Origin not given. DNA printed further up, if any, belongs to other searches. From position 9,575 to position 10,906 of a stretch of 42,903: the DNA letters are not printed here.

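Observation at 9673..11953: Self-contained operon: HNH-like Zn-finger protein plus unassigned radical SAM enzyme, wedged against the 3' end of tRNA-Thr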

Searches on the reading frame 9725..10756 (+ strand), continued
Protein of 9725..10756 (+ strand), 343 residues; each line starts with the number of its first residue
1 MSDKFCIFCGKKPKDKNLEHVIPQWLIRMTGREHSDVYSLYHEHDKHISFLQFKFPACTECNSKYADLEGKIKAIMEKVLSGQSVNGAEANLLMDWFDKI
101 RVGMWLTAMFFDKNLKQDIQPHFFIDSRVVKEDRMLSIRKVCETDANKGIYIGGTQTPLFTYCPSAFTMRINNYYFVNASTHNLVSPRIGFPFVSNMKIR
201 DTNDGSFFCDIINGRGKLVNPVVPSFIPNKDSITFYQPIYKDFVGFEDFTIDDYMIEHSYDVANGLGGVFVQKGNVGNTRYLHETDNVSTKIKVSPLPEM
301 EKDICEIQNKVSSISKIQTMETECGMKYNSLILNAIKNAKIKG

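Call 71: find_encoding_contigs(protein=P0093, flank=9000, max_places=2)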
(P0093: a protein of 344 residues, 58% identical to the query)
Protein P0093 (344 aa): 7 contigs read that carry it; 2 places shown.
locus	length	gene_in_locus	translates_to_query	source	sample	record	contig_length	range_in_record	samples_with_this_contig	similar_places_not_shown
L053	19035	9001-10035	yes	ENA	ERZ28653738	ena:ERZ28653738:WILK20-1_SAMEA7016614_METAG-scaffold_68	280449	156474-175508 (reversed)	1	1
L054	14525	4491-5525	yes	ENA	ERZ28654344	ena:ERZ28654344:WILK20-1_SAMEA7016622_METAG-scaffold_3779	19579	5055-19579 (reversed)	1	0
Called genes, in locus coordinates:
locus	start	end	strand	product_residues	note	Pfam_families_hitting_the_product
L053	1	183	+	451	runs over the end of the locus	PF00289:Biotin_carb_N, PF02222:ATP-grasp, PF02786:CPSase_L_D2, PF07478:Dala_Dala_lig_C, PF02785:Biotin_carb_C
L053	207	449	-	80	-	-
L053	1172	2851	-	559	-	PF09491:RE_AlwI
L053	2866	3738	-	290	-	PF02086:MethyltransfD12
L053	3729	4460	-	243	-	PF01170:UPF0020 (faint), PF01555:N6_N4_Mtase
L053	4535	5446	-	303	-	PF13156:Mrr_cat_2 (faint), PF14338:Mrr_N, PF04471:Mrr_cat, PF22722:NA-iREase1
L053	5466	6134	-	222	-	-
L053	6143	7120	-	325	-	-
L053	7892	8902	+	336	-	PF00438:S-AdoMet_synt_N, PF02772:S-AdoMet_synt_M (weak), PF02773:S-AdoMet_synt_C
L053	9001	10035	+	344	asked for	-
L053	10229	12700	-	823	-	-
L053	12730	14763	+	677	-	PF00270:DEAD (faint), PF04851:ResIII, PF17757:UvrB_inter, PF27431:UvrB_3rd, PF00271:Helicase_C, PF12344:UvrB, PF02151:UVR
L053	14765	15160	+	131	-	PF02367:TsaE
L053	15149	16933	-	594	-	PF14450:FtsA, PF00834:Ribul_P_3_epim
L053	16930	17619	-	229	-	PF08478:POTRA_1 (weak), PF03799:FtsQ_DivIB_C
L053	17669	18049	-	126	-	-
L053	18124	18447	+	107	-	-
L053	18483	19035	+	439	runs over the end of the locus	-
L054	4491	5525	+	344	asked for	-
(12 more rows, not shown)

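Call 84: search_protein_families(library=pfam, proteins=[L053:10229-12700:-, L041:9249-10670:-], max_evalue=0.01)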
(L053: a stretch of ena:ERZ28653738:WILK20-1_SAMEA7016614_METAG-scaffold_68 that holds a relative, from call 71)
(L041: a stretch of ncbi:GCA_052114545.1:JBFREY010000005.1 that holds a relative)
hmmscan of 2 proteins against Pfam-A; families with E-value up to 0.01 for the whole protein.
L053:10229-12700:- (823 aa): 0 families

L041:9249-10670:- (473 aa): 0 families

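Call 85: search_protein_families(library=pfam, alignment_id=A2, max_evalue=0.01)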
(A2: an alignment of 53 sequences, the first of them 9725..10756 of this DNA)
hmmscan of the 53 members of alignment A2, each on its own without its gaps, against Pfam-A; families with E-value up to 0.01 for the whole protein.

A. member 1, window:9725-10756:+ (343 aa): 1 family
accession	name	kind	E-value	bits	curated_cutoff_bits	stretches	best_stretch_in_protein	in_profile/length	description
PF14279.12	HNH_5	-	0.0021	18.4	27.5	0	6-24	1-21/56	HNH endonuclease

B. families by the number of members that match (of 53 scanned): 4 families
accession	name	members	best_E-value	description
PF14279.12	HNH_5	21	0.00055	HNH endonuclease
PF08274.17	Zn_Ribbon_YjdM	2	0.0022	PhnA Zinc-Ribbon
PF16830.10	NBD94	1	0.0017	Nucleotide-Binding Domain 94 of RH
PF21698.3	Spo16_C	1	0.0093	Spo16 protein, C-terminal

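Call 98: search_protein_families(library=pfam, proteins=[L051:7959-8309:-, L051:8354-8662:-], max_evalue=0.05)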
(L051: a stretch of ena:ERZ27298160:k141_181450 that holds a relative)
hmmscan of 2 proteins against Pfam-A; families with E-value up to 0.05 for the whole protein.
L051:7959-8309:- (116 aa): 0 families

L051:8354-8662:- (102 aa): 0 families

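Call 104: find_related_loci(query=A2, collection=viral_contigs, flank=6000)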
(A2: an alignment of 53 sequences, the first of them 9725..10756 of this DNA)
Query A2 (343 aa) in viral_contigs; peptide patterns used: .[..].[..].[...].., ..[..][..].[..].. (x = any residue, [..] = any of these).
70 stretches matched a pattern; 15 encode a relative of the query (tblastn E <= 1e-3); 14 distinct loci.
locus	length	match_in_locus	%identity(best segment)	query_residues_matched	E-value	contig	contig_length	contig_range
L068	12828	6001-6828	36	4-275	3e-53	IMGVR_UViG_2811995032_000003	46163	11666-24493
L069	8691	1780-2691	37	1-288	1e-51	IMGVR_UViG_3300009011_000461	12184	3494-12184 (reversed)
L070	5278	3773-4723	32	6-298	1e-50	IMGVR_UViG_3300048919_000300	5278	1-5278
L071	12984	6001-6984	30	6-341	3e-49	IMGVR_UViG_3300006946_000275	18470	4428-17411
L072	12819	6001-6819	35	3-276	1e-48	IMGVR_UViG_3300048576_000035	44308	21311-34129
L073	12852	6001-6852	34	6-271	6e-47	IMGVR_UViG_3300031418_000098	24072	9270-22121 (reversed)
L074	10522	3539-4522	34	4-331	4e-44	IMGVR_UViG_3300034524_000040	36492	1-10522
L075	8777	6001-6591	40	1-197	1e-43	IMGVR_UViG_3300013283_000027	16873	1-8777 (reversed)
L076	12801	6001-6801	32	2-259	1e-40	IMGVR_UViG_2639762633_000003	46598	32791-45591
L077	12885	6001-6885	33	2-314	4e-47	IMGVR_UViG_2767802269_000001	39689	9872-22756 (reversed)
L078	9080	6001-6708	38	2-239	3e-45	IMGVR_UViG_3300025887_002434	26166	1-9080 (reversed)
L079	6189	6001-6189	39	2-61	1e-10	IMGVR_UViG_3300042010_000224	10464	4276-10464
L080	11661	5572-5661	53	6-33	6e-5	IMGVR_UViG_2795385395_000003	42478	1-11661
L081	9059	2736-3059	27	3-96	6e-5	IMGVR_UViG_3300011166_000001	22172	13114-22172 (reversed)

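Call 107: search_protein_families(library=phrogs, proteins=[L072:3804-5642:+, L072:8185-9720:+, L072:9713-11638:+, L076:2818-3621:+, L076:8530-9951:-, L077:1141-3432:-, L077:4046-4957:-, L071:4912-5910:+, L071:8647-9885:-, L073:4255-5517:+], max_evalue=0.00001)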
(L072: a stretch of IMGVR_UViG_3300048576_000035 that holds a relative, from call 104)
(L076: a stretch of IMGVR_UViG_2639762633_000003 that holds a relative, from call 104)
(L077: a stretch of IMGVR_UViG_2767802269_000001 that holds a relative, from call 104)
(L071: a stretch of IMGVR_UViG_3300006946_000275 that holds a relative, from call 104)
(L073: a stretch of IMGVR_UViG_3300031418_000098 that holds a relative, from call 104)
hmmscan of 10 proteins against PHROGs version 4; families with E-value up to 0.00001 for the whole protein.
L072:3804-5642:+ (612 aa): 0 families

L072:8185-9720:+ (511 aa): 1 family
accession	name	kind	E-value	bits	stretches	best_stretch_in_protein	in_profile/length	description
phrog_3287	-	head and packaging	2.2e-09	37.7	1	175-344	168-347/524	virion structural protein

L072:9713-11638:+ (641 aa): 4 families
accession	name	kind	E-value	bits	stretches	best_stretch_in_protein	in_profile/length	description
phrog_31777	-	unknown function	6.3e-23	82.5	1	258-378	17-135/280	-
phrog_5231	-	unknown function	9.6e-08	31.9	1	210-259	131-266/618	-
phrog_34297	-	unknown function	1.6e-06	28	1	215-295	80-161/484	-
phrog_32265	-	unknown function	2.5e-06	27.7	1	204-259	446-508/609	-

L076:2818-3621:+ (267 aa): 5 families
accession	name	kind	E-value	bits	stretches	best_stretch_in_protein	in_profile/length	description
phrog_56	-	other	1.2e-97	329.8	1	4-265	60-330/647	DNA methyltransferase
phrog_1996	-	other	6.5e-21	75.8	1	132-260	14-143/150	DNA methyltransferase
phrog_13242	-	unknown function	8.8e-20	72.1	1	13-215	33-229/450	-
phrog_26700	-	unknown function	1.5e-09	37.9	1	6-123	7-129/552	-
phrog_23217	-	unknown function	5e-09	37.3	1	9-111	7-107/109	-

L076:8530-9951:- (473 aa): 9 families
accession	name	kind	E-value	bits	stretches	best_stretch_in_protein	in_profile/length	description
phrog_7507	-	unknown function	3e-42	146.5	2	325-466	310-457/483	-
phrog_8323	-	unknown function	1.4e-24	87.6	2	248-461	157-367/623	-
phrog_9802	-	unknown function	6.2e-17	62.7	1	334-464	202-333/438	-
phrog_3940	-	unknown function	1.3e-12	48.3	1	344-459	182-299/537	-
phrog_4747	-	unknown function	6.5e-09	36.4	1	23-459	22-379/610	-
phrog_14430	-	unknown function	1.3e-06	28.9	1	401-460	323-383/444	-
phrog_25246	-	moron, auxiliary metabolic gene and host takeover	1.4e-06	28.1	1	261-462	139-327/616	ABC transporter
phrog_19212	-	unknown function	3.6e-06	26.8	0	390-463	336-413/550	-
phrog_8066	-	unknown function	7.6e-06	26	0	361-459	331-429/522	-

L077:1141-3432:- (763 aa): 55 families (the best 25 are shown)
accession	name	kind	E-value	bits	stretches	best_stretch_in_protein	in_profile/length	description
phrog_11518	-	tail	4.2e-169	565.4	3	5-275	1-272/812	tail fiber protein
phrog_14570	-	unknown function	1.2e-126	424.5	1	1-292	1-294/540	-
phrog_327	-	tail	9.1e-110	369.8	1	1-679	1-300/618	tail protein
phrog_7032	-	tail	6.5e-87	293.5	3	7-165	4-162/866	tail fiber protein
phrog_5181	-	unknown function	2.8e-84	284.8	1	5-265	2-178/763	-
phrog_6202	-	tail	1.6e-82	279.7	1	6-262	3-270/636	tail fiber protein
phrog_27782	-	unknown function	3.4e-77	261.6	1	5-277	2-278/644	-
phrog_988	-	tail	3.1e-73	249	1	5-175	3-169/574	tail protein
phrog_1780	-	tail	6e-65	221.3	1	5-162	3-159/855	tail collar fiber protein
phrog_381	-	tail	5.7e-64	218.3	1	7-161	4-161/566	tail fiber protein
phrog_4209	-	tail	4.2e-61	208.2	4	479-628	69-215/406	tail fiber protein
phrog_4618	-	tail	5.2e-49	168.1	1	6-171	3-168/413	tail collar fiber protein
phrog_295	-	tail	6.1e-48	165.2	1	4-163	162-321/794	tail fiber protein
phrog_454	-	tail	1.4e-41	143.7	1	443-552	285-394/1376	tail fiber protein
phrog_2631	-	tail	1.1e-40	140.8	2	432-511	341-413/644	tail fiber protein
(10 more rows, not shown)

L077:4046-4957:- (303 aa): 3 families
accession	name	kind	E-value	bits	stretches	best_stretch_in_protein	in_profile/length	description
phrog_4226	-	tail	4.1e-88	295.5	1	81-301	4-224/228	baseplate protein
phrog_6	-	tail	5.9e-72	244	1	1-299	50-404/548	baseplate wedge subunit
phrog_14699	-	unknown function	2e-15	57.5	1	249-301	2-55/59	-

L071:4912-5910:+ (332 aa): 5 families
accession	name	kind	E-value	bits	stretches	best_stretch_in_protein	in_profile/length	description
phrog_96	-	DNA, RNA and nucleotide metabolism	1.1e-131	440.1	1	1-331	1-333/334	HNH endonuclease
phrog_11007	-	unknown function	2.4e-31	109.4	1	2-132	2-131/134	-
phrog_23141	-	unknown function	2.7e-31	108.4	1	262-329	1-68/71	-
phrog_1588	-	unknown function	1.6e-24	87.2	1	227-323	8-113/132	-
phrog_131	-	DNA, RNA and nucleotide metabolism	1.9e-07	32.3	1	239-302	23-93/131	HNH endonuclease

L071:8647-9885:- (412 aa): 11 families
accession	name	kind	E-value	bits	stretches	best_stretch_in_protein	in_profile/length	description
phrog_8323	-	unknown function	7.3e-90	303.3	1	1-410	49-472/623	-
phrog_9802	-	unknown function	8.5e-33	115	2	225-334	250-351/438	-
phrog_7507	-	unknown function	5.9e-19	69.7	2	228-310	383-453/483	-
phrog_3940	-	unknown function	8.2e-18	65.5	2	3-59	5-60/537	-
phrog_4747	-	unknown function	1.6e-16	61.5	2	266-318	336-390/610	-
phrog_5836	-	unknown function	8.8e-10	38.2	1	227-315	281-358/1071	-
phrog_1499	-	unknown function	7.6e-09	36.3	1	2-47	4-49/427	-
phrog_8939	-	unknown function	3.4e-08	33.6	1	229-327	417-513/595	-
phrog_8066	-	unknown function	2.4e-06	27.7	0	227-318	359-440/522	-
phrog_77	-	DNA, RNA and nucleotide metabolism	3.3e-06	26.9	1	1-47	296-344/967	SbcC-like subunit of palindrome specific endonuclease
phrog_14430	-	unknown function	3.9e-06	27.3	0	260-314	334-388/444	-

L073:4255-5517:+ (420 aa): 3 families
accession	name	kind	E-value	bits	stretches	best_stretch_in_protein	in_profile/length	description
phrog_1033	-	DNA, RNA and nucleotide metabolism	2e-72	245.8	1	34-277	13-257/334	ParB-like partition protein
phrog_4272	-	unknown function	4.5e-13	49.5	1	97-212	447-566/764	-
phrog_6218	-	DNA, RNA and nucleotide metabolism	3.6e-06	27.4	0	95-247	40-188/506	ParB-like partition protein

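Call 108: fold_search(model_id=the predicted structure, library=viral)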
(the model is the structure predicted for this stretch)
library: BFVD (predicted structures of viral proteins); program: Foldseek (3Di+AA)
matches with E <= 10: 183; with E <= 0.001: 0
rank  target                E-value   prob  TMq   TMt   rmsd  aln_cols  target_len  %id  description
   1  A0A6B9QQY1            1.3e-01  0.02  0.08  0.06  24.4       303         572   10  Nonstructural protein 1a (Fragment) [Astrovirus sp.]
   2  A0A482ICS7            2.4e-01  0.09  0.12  0.16  21.5       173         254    9  Uncharacterized protein [Erwinia phage Rebecca]
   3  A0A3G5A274            2.4e-01  0.02  0.10  0.13  17.7       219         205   10  Uncharacterized protein [Harvfovirus sp.]
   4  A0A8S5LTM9            2.6e-01  0.02  0.07  0.09  19.3       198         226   13  Receptor Binding Protein sandwich domain, phage receptor [Myoviridae sp. ct25F5]
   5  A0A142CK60            4.4e-01  0.05  0.11  0.23  15.7       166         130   11  (no name in the UniProt tables at hand)
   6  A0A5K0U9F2            5.0e-01  0.02  0.10  0.07  21.9       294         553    8  Ubiquitin carboxyl-terminal hydrolase [Yasminevirus sp. GU-2018]
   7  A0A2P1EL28            5.6e-01  0.03  0.07  0.16  12.6       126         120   10  Uncharacterized protein [Moumouvirus australiensis]
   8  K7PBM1                6.3e-01  0.03  0.11  0.07  20.1       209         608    8  Protein ORF104 [Cyprinid herpesvirus 1]
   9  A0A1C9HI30            6.3e-01  0.02  0.09  0.11  33.5       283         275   12  LS008 [Lumpy skin disease virus]
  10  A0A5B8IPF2            7.1e-01  0.01  0.09  0.10  21.1       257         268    7  Uncharacterized protein [Mimiviridae sp. ChoanoV1]
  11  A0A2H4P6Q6            7.6e-01  0.06  0.08  0.16  13.6       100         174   10  Uncharacterized protein [Pseudomonas phage tabernarius]
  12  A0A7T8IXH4            8.0e-01  0.08  0.10  0.31   8.0        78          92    6  (no name in the UniProt tables at hand)
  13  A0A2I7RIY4            8.0e-01  0.01  0.08  0.08  17.1       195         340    9  Uncharacterized protein [Vibrio phage 1.188.A._10N.286.51.A6]
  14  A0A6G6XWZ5            9.0e-01  0.02  0.08  0.15  19.2       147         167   11  (no name in the UniProt tables at hand)
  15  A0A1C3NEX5            9.6e-01  0.25  0.11  0.07   3.0        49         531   14  (no name in the UniProt tables at hand)
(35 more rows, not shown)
